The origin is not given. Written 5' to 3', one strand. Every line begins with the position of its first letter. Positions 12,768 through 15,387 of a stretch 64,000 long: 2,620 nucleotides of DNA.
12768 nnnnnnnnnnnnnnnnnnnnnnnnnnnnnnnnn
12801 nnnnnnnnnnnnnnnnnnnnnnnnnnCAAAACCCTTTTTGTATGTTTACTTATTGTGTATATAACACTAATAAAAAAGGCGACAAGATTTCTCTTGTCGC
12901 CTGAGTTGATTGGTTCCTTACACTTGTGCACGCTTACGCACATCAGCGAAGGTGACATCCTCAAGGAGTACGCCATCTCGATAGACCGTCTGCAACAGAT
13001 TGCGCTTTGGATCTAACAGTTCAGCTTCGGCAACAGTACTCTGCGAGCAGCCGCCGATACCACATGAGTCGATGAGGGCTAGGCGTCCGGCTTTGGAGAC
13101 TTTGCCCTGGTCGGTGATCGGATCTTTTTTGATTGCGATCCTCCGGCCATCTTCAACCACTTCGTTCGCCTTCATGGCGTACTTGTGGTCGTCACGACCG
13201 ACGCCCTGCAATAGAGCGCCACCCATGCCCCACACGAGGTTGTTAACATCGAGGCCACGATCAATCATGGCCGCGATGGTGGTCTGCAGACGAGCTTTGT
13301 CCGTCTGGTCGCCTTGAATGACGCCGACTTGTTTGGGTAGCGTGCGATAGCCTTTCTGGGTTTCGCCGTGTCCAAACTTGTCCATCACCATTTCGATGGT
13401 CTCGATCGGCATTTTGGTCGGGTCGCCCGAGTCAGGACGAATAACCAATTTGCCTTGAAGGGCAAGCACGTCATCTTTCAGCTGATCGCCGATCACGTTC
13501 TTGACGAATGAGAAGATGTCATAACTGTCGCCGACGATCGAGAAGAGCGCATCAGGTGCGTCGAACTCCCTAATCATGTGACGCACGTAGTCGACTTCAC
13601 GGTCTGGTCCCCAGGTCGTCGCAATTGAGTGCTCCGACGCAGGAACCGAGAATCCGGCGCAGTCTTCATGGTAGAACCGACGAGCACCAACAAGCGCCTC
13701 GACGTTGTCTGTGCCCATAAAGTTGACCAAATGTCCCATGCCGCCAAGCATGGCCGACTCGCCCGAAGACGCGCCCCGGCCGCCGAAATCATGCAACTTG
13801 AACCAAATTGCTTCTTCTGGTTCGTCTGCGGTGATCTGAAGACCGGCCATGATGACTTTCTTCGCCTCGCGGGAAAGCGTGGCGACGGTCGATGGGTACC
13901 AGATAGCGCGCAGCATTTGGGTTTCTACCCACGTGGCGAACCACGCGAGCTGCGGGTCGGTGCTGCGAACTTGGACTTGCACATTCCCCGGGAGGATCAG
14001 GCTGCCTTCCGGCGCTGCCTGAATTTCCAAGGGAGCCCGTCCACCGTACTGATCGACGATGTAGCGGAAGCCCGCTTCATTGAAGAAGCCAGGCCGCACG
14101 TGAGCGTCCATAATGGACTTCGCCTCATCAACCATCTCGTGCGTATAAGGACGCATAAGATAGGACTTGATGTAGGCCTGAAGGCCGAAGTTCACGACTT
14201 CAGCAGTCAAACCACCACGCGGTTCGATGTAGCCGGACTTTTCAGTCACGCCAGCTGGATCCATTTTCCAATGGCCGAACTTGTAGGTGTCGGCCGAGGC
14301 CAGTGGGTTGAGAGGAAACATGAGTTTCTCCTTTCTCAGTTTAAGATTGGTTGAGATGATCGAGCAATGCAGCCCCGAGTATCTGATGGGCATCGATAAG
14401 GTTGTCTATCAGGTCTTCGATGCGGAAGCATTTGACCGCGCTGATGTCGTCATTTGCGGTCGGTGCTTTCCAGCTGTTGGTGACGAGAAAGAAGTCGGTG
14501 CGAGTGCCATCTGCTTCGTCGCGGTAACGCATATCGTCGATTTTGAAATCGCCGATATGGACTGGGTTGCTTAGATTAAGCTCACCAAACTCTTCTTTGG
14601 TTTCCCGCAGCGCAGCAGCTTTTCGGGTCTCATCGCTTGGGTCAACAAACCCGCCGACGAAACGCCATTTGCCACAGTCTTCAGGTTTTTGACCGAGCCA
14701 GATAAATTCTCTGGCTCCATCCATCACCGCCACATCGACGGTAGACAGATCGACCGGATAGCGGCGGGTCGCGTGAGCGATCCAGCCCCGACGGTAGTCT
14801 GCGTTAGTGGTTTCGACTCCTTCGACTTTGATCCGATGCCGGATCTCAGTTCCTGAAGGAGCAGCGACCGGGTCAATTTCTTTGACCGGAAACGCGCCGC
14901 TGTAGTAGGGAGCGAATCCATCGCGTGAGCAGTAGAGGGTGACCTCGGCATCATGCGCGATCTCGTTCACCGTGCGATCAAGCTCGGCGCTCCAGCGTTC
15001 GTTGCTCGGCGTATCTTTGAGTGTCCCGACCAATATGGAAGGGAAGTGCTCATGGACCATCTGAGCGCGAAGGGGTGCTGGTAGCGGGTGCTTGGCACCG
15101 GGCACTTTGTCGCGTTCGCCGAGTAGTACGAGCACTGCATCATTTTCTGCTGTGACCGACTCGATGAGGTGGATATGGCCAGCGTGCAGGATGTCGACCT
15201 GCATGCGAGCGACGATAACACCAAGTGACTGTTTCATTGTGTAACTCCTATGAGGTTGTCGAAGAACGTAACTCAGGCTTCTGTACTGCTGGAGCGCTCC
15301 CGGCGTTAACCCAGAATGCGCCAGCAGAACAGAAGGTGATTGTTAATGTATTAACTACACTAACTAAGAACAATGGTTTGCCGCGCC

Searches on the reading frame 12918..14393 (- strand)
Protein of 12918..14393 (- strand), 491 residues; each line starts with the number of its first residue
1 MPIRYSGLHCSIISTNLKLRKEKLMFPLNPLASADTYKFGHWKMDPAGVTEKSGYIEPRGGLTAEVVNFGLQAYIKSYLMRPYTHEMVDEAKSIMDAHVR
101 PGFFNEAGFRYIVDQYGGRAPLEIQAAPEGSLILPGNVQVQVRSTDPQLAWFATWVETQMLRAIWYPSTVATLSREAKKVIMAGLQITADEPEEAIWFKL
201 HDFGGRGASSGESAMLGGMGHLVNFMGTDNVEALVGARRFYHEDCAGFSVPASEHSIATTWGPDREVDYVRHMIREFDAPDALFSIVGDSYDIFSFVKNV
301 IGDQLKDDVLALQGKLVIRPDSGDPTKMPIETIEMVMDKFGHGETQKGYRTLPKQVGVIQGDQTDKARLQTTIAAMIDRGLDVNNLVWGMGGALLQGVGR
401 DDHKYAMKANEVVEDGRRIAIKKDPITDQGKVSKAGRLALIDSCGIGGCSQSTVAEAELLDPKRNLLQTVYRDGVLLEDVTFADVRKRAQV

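Call 54: search_protein_families(library=pfam, proteins=[window:12918-14393:-], max_evalue=0.00001)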
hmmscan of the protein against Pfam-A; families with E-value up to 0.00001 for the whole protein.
window:12918-14393:- (491 aa): 2 families
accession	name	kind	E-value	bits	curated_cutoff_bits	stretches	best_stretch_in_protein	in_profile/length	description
PF04095.22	NAPRTase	-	1.7e-42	146.3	20.8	1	198-449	1-222/239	Nicotinate phosphoribosyltransferase (NAPRTase) family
PF18127.6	NAMPT_N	-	3e-21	75.9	25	1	31-124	3-98/98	Nicotinamide phosphoribosyltransferase, N-terminal domain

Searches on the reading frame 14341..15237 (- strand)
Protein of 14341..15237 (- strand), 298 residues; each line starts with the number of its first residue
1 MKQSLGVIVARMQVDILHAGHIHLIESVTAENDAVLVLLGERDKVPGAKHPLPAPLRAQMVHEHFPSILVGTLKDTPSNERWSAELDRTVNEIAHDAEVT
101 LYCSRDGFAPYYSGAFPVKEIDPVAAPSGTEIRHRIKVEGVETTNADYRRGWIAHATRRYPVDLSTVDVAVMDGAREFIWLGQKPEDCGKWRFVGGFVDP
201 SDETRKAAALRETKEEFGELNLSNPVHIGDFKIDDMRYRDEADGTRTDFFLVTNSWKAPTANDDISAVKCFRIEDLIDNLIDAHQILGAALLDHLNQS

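Call 54: search_protein_families(library=pfam, proteins=[window:14341-15237:-], max_evalue=0.00001)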
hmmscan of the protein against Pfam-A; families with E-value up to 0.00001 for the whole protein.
window:14341-15237:- (298 aa): 1 family
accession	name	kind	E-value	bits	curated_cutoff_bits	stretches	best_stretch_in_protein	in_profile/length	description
PF00293.34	NUDIX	-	3.8e-12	46.8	21.1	1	166-279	5-119/134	NUDIX domain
